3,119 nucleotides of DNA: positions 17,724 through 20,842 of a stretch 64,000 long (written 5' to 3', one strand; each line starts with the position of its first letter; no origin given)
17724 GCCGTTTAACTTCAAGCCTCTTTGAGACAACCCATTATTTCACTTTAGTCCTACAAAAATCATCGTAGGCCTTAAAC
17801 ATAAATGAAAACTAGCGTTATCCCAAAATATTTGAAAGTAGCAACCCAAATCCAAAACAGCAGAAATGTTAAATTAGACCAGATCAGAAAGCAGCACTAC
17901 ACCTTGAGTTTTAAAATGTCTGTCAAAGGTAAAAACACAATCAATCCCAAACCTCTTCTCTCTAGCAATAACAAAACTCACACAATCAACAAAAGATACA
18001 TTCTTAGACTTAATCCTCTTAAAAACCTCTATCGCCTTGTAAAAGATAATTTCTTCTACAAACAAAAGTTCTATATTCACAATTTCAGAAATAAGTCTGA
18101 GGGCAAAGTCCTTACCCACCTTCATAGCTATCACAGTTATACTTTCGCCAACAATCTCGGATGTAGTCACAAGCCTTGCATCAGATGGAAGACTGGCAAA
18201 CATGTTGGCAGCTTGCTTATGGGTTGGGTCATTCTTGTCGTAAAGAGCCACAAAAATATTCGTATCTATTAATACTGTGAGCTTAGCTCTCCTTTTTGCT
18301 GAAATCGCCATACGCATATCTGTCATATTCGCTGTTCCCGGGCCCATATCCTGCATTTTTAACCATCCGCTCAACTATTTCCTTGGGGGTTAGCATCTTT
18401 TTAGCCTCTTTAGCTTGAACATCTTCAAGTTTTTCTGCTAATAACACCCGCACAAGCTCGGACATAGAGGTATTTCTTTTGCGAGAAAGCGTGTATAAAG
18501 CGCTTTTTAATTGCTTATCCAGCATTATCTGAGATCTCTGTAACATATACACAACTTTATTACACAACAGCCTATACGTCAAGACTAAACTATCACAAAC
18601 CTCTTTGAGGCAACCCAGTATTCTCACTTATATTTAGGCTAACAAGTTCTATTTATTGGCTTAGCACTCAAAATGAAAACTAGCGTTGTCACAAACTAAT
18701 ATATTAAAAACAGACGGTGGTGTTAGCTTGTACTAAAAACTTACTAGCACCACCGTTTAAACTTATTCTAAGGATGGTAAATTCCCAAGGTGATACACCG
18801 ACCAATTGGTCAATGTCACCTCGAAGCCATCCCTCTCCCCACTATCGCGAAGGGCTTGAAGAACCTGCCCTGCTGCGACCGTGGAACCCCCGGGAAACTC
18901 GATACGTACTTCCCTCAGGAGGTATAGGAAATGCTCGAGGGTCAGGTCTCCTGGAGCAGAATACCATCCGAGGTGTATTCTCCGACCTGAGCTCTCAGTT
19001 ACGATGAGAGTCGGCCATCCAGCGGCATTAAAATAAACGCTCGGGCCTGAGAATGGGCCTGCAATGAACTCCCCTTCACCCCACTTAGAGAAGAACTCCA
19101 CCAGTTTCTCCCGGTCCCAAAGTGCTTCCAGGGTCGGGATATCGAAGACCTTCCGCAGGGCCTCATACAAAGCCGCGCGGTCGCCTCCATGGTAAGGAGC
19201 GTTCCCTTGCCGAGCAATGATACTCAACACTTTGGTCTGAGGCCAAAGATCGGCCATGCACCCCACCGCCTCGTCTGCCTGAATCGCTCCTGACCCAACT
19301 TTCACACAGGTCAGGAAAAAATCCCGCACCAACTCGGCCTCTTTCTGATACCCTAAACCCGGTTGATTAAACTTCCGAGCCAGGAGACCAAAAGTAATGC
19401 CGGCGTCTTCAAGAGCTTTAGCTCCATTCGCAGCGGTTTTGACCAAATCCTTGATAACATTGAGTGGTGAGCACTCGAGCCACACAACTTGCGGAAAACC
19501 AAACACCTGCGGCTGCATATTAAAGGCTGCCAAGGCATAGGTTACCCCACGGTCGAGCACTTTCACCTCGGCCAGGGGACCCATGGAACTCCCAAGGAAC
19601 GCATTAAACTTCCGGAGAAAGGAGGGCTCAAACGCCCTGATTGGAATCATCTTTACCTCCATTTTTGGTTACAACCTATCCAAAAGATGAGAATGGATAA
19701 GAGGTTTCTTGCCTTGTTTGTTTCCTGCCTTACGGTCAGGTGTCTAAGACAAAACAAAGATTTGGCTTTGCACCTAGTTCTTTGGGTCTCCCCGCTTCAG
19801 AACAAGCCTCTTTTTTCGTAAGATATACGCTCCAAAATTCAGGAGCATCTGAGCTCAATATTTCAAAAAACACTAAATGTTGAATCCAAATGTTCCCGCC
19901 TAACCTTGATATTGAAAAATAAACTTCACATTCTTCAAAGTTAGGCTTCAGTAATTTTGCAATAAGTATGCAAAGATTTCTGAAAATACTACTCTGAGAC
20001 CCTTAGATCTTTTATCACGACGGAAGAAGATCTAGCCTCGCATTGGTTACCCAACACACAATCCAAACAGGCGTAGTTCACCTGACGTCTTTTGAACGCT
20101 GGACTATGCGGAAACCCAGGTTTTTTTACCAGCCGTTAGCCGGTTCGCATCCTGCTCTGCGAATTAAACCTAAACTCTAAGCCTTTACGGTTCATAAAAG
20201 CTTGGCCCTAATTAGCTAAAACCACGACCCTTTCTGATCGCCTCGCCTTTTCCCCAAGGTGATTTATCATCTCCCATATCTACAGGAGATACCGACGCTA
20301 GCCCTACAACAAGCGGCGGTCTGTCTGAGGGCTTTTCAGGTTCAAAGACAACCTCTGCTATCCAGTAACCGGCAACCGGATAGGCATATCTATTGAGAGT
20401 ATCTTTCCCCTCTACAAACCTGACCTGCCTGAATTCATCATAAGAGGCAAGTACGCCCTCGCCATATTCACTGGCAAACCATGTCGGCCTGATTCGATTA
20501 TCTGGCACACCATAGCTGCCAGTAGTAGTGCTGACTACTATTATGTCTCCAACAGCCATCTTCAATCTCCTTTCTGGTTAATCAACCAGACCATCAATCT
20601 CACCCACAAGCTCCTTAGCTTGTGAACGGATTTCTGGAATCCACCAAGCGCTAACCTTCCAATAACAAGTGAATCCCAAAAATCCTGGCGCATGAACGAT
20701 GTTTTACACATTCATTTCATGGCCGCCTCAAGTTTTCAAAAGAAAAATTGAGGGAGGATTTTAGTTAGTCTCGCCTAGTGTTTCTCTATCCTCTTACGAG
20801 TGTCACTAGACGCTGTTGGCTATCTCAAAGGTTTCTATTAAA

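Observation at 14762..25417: Four-copy family of ~55-nt intergenic elements restricted to the GC-rich island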

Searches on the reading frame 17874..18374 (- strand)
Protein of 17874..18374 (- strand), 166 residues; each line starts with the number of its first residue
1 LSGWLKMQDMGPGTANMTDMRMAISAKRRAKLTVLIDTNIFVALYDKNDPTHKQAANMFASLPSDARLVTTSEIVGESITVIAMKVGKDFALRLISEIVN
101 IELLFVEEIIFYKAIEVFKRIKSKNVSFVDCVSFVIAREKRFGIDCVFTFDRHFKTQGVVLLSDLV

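Call 14: search_protein_families(library=pfam, proteins=[window:17874-18374:-], max_evalue=0.01)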
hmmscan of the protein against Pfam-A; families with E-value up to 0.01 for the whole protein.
window:17874-18374:- (166 aa): 2 families
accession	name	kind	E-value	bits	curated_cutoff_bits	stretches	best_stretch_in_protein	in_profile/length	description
PF01850.27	PIN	-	3.7e-10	40.9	23.6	1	34-155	1-115/120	PIN domain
PF13470.12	PIN_3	-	0.0044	18.3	27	1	34-104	2-73/115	PIN domain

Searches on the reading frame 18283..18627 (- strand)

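Call 14: search_protein_families(library=pfam, proteins=[window:18283-18627:-], max_evalue=0.01)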
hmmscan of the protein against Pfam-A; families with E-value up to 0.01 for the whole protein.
window:18283-18627:- (114 aa): 1 family
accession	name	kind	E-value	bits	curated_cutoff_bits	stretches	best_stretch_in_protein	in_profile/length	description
PF01402.27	RHH_1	-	0.00046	20.5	20.5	1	34-68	4-38/39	Ribbon-helix-helix protein, copG family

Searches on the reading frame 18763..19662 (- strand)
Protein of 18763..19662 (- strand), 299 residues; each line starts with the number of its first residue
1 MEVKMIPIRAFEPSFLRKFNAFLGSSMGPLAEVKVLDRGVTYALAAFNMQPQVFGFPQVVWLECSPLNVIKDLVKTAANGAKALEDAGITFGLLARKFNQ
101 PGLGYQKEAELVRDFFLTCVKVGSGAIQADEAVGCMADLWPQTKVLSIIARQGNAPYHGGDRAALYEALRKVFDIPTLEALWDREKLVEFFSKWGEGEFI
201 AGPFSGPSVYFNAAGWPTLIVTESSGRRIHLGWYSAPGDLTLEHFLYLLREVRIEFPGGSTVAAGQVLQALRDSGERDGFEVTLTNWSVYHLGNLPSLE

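Call 14: search_protein_families(library=pfam, proteins=[window:18763-19662:-], max_evalue=0.01)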
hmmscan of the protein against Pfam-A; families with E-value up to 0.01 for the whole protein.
window:18763-19662:- (299 aa): 0 families

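Call 18: find_encoding_contigs(protein=window:18763-19662:-, flank=10000, max_places=6)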
Protein window:18763-19662:- (299 aa): no gene with exactly this product is on record in the collection.

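Call 35: search_protein_families(library=phrogs, proteins=[window:18763-19662:-], max_evalue=0.01)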
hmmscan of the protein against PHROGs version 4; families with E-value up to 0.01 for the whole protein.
window:18763-19662:- (299 aa): 0 families

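Call 85: find_related_loci(query=window:18763-19650:-, collection=viral_contigs, flank=5000)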
Query window:18763-19650:- (295 aa) in viral_contigs; peptide patterns used: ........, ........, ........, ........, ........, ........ (x = any residue, [..] = any of these).
1 stretches matched a pattern, but none encodes a relative of the query by tblastn (E <= 1e-3).

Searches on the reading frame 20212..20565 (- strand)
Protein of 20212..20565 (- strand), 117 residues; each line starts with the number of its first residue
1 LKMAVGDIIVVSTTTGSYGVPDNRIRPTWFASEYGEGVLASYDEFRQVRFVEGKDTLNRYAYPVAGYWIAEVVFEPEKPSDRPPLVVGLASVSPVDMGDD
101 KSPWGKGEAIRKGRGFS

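Call 14: search_protein_families(library=pfam, proteins=[window:20212-20565:-], max_evalue=0.01)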
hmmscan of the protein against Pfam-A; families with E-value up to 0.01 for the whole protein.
window:20212-20565:- (117 aa): 0 families

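Call 35: search_protein_families(library=phrogs, proteins=[window:20212-20565:-], max_evalue=0.01)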
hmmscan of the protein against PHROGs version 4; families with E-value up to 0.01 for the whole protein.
window:20212-20565:- (117 aa): 0 families

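Call 47: find_homologous_proteins(query=window:20212-20565:-)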
Query window:20212-20565:- (117 aa): 1 proteins with E <= 0.001 among 7 candidates.
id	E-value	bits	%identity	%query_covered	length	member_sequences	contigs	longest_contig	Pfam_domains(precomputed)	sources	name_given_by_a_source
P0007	1.2e-71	256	100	98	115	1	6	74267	-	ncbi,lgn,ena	ncbi:MAG: hypothetical protein AAB443_02665 [Patescibacteria group bacterium]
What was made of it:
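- Tried and rejected: The 115-aa gene next to c3 is an ORFan (call 47).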

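Call 89: find_encoding_contigs(protein=P0007, flank=10000, max_places=10)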
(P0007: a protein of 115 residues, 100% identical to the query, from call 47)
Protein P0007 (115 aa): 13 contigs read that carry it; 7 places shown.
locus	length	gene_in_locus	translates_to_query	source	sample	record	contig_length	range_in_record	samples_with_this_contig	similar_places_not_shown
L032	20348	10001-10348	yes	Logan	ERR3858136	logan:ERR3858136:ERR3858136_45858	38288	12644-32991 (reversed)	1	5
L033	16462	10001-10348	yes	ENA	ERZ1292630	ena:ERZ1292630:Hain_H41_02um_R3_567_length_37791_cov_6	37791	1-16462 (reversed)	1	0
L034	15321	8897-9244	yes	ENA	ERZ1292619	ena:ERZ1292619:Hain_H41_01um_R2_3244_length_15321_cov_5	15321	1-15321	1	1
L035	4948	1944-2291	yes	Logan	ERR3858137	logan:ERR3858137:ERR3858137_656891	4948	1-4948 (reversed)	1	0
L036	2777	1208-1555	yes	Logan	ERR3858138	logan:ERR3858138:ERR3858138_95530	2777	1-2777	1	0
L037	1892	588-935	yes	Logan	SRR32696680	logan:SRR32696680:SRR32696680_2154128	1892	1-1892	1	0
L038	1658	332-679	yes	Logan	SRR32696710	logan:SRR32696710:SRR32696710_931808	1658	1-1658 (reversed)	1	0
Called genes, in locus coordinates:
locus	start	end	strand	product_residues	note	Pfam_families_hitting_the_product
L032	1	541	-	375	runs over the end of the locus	PF13173:AAA_14, PF13635:DUF4143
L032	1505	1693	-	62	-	-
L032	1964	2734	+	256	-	-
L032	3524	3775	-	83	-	-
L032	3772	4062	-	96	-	-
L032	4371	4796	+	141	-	-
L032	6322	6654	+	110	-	-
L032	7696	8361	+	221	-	-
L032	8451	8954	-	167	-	-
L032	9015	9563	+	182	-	-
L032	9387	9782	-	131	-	-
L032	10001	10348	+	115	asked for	-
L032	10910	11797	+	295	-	-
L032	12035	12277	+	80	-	-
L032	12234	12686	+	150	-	PF01850:PIN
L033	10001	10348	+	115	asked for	-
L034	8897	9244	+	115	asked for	-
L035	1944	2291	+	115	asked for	-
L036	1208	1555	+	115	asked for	-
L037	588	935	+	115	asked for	-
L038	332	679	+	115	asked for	-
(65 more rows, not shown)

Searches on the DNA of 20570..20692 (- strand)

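Call 64: search_dna_similar(query=window:20570-20692:-, collection=plasmids, mode=distant, max_evalue=1, max_rows=10)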
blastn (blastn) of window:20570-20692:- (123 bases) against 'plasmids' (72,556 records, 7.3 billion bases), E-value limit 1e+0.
No match.
